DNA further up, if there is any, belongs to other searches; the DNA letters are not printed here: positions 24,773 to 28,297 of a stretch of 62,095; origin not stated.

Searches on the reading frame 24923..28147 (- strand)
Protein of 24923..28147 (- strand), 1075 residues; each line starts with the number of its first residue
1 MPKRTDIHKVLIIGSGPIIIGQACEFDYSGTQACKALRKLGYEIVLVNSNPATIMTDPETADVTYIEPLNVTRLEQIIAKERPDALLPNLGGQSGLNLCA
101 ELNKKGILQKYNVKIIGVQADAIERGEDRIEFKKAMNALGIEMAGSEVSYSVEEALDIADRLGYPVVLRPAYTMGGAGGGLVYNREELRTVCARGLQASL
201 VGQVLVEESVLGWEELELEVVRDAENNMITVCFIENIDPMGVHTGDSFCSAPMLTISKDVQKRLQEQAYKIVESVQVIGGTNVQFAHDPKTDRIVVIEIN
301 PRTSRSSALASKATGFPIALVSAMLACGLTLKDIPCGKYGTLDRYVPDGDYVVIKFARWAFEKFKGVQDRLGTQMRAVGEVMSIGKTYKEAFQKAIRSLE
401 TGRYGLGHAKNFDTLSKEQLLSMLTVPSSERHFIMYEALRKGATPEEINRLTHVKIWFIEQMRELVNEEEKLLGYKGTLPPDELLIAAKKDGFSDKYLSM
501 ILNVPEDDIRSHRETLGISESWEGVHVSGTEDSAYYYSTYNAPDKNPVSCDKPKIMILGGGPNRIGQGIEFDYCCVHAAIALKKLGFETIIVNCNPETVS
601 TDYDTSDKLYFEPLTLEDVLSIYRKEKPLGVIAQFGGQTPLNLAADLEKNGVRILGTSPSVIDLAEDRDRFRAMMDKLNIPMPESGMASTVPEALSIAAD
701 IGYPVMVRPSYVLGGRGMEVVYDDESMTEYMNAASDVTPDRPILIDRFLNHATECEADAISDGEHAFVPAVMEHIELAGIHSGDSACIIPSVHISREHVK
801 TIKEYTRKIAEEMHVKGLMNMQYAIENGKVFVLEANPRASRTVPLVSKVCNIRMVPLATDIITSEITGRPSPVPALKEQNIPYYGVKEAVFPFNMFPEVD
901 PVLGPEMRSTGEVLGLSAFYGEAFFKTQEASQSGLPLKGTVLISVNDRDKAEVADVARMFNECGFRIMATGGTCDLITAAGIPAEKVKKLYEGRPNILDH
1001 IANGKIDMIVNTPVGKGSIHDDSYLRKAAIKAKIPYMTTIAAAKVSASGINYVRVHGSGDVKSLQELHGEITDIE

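Call 97: search_protein_families(library=pfam, proteins=[window:24923-28147:-], max_evalue=0.00001)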
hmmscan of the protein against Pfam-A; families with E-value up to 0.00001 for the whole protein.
window:24923-28147:- (1075 aa): 9 families
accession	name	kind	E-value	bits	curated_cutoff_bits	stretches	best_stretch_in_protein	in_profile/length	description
PF25596.1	CPSase_L_D1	-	5.5e-99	326.7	27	2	552-663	2-117/118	Carbamoyl phosphate synthase preATP-grasp domain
PF02786.22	CPSase_L_D2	-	7.9e-98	326.6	19.8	2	128-332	1-209/211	Carbamoyl-phosphate synthase L chain, ATP binding domain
PF02142.27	MGS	-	2.2e-22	79.4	24.1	1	953-1038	2-94/94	MGS-like domain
PF02222.28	ATP-grasp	-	5.2e-22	78.8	27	2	674-839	2-163/179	ATP-grasp domain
PF02787.25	CPSase_L_D3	-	8.9e-21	74.1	26.6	1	423-500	2-78/80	Carbamoyl-phosphate synthetase large chain, oligomerisation domain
PF07478.18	Dala_Dala_lig_C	-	3.6e-16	59.7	24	2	696-837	30-174/204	D-ala D-ala ligase C-terminus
PF15632.11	ATPgrasp_Ter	-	4.8e-10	39.7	29.1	0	798-865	45-111/131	ATP-grasp in the biosynthetic pathway with Ter operon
PF13549.11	ATP-grasp_5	-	1.4e-08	34.8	27.6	0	130-169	13-52/221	ATP-grasp domain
PF02655.19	ATP-grasp_3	-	4.2e-08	33.9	23.2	0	159-303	27-157/160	ATP-grasp domain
